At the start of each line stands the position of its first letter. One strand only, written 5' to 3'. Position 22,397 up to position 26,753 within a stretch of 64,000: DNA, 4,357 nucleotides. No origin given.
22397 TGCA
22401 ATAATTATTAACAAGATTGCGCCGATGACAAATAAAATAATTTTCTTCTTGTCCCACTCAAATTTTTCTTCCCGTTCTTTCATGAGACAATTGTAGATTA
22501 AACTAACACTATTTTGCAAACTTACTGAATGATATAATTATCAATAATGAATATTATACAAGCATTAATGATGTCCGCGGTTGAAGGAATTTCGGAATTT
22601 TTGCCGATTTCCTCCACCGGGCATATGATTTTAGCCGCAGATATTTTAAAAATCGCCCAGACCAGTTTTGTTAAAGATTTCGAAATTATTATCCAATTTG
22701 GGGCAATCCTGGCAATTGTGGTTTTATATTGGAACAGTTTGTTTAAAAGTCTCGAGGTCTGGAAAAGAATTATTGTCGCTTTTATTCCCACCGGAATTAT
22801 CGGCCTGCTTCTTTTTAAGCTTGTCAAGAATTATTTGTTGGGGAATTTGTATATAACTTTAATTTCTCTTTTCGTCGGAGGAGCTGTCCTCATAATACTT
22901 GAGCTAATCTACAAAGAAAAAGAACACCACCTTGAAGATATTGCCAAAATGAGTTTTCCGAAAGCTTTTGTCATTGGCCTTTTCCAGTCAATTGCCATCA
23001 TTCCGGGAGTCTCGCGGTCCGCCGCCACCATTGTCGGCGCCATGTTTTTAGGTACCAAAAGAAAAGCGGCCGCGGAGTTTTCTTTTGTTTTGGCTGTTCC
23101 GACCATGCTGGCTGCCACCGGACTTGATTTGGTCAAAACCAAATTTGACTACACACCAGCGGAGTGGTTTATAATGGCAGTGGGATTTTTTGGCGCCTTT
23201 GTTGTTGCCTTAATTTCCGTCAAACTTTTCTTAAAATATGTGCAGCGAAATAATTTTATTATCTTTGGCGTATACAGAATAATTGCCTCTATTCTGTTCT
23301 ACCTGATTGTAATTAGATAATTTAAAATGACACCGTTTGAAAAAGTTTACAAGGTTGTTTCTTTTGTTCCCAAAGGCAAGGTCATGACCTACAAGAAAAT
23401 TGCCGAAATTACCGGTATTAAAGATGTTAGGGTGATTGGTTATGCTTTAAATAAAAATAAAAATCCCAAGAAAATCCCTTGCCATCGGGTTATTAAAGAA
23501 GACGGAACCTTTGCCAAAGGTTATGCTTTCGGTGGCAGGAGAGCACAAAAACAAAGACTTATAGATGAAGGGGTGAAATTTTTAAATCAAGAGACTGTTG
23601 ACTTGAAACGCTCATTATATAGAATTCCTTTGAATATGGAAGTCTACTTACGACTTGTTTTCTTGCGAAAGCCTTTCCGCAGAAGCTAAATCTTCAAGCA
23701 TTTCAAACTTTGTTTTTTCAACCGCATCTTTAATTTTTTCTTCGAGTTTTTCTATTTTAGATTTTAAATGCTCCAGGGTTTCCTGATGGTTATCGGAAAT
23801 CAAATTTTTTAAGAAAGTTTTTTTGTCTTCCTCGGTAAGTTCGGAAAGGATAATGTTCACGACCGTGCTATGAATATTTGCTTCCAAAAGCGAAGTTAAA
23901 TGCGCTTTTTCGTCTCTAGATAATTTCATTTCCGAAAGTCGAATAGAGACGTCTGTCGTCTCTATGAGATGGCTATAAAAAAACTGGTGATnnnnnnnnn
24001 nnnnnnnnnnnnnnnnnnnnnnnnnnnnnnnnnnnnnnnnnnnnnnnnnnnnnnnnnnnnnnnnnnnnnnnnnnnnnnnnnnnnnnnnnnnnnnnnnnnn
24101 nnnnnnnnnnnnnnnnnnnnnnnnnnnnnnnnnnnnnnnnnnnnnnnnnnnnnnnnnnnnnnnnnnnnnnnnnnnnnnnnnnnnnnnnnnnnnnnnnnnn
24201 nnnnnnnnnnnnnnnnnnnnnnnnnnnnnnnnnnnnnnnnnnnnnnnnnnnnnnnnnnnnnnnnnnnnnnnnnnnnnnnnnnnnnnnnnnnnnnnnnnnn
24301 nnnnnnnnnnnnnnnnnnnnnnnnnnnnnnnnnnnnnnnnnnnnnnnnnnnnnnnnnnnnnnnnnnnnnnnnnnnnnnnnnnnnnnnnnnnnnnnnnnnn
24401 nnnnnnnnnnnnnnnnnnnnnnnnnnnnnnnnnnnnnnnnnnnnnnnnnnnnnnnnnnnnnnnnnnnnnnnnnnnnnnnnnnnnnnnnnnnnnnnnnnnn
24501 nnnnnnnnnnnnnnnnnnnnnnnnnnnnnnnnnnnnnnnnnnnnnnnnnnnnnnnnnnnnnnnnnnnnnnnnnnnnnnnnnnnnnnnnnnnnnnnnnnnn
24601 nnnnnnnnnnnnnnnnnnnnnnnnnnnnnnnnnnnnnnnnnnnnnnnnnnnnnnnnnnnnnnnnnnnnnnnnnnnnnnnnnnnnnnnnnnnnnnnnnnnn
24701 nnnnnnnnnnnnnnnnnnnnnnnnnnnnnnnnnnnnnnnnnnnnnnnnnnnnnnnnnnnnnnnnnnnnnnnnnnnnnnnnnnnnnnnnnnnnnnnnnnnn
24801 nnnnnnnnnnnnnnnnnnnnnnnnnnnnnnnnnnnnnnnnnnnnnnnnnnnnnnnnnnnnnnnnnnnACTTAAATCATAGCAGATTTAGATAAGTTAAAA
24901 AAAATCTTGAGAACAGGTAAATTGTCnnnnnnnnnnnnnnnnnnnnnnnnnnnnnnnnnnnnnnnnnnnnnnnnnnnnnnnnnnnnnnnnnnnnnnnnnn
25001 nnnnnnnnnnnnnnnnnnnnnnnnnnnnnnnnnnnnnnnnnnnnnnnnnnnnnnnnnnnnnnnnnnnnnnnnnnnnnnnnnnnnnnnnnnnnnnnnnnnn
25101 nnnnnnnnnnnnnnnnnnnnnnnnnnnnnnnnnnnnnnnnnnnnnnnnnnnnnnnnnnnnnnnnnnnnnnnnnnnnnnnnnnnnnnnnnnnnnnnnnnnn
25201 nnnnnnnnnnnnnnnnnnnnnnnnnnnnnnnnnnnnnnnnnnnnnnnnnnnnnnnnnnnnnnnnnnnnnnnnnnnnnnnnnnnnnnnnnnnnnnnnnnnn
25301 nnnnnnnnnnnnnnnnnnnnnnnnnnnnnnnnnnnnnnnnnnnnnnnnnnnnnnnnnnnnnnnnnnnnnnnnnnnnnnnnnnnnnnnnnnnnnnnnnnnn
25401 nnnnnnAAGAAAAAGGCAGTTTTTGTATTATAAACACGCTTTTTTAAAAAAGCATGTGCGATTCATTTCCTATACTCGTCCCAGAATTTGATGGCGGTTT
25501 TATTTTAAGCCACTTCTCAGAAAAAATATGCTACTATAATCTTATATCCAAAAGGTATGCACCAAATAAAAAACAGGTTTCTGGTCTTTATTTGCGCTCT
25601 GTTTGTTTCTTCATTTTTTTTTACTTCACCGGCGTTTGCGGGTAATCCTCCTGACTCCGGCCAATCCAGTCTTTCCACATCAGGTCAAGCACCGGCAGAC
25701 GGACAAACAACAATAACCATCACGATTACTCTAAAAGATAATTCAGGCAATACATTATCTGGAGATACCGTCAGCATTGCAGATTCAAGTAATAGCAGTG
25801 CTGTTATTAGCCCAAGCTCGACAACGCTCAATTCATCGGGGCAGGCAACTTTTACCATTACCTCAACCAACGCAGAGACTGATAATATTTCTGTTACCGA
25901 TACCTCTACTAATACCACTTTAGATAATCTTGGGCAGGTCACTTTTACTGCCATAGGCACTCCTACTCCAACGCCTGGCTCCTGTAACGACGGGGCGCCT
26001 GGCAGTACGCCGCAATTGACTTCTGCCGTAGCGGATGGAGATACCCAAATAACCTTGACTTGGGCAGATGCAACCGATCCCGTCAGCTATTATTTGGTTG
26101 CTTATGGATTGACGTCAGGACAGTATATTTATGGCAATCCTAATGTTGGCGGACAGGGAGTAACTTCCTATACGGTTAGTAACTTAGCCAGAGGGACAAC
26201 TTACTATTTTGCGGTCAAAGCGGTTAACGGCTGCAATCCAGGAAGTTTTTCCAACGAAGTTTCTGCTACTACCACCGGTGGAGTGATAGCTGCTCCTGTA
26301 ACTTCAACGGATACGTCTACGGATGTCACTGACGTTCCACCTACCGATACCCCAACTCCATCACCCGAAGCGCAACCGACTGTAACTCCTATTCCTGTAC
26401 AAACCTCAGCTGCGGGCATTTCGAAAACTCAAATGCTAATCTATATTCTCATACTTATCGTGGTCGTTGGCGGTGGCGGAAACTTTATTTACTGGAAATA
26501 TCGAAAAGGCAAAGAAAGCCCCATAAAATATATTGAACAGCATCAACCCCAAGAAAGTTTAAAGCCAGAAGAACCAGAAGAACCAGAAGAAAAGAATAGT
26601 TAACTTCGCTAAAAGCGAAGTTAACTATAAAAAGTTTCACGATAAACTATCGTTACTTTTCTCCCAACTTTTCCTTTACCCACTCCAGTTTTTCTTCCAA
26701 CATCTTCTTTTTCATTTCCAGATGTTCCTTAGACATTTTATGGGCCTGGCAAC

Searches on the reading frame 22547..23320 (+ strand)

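Call 64: search_protein_families(library=pfam, proteins=[window:22547-23320:+], max_evalue=0.00001)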
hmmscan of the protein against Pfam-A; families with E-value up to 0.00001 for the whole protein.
window:22547-23320:+ (257 aa): 1 family
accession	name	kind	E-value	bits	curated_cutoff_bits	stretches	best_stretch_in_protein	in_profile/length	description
PF02673.24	BacA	-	4.9e-71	239.9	33.4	1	6-249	1-256/257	Bacitracin resistance protein BacA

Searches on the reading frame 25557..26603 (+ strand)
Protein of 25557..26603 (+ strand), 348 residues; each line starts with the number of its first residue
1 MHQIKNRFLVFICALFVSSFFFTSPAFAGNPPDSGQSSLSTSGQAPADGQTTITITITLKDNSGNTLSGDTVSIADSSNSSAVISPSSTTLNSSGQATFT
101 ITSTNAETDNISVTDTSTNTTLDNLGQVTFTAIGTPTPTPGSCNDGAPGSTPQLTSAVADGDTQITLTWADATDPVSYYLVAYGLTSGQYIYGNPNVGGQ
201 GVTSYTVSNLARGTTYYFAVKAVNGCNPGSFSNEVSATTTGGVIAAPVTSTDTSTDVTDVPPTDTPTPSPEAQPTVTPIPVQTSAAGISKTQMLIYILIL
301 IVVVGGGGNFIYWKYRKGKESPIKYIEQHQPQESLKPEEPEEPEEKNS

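Call 55: search_protein_families(library=pfam, proteins=[window:25557-26603:+], max_evalue=0.0001)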
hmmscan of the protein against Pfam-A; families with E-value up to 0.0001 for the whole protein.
window:25557-26603:+ (348 aa): 3 families
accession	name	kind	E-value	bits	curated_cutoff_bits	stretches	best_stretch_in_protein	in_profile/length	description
PF02369.22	Big_1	-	3.6e-12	46.7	34.9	1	40-129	5-91/93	Bacterial Ig-like domain (group 1)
PF00041.27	fn3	-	1e-10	42.1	25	1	151-237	2-83/84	Fibronectin type III domain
PF09134.16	Invasin_D3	-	2.5e-08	34.8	33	1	34-132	2-97/98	Invasin, domain 3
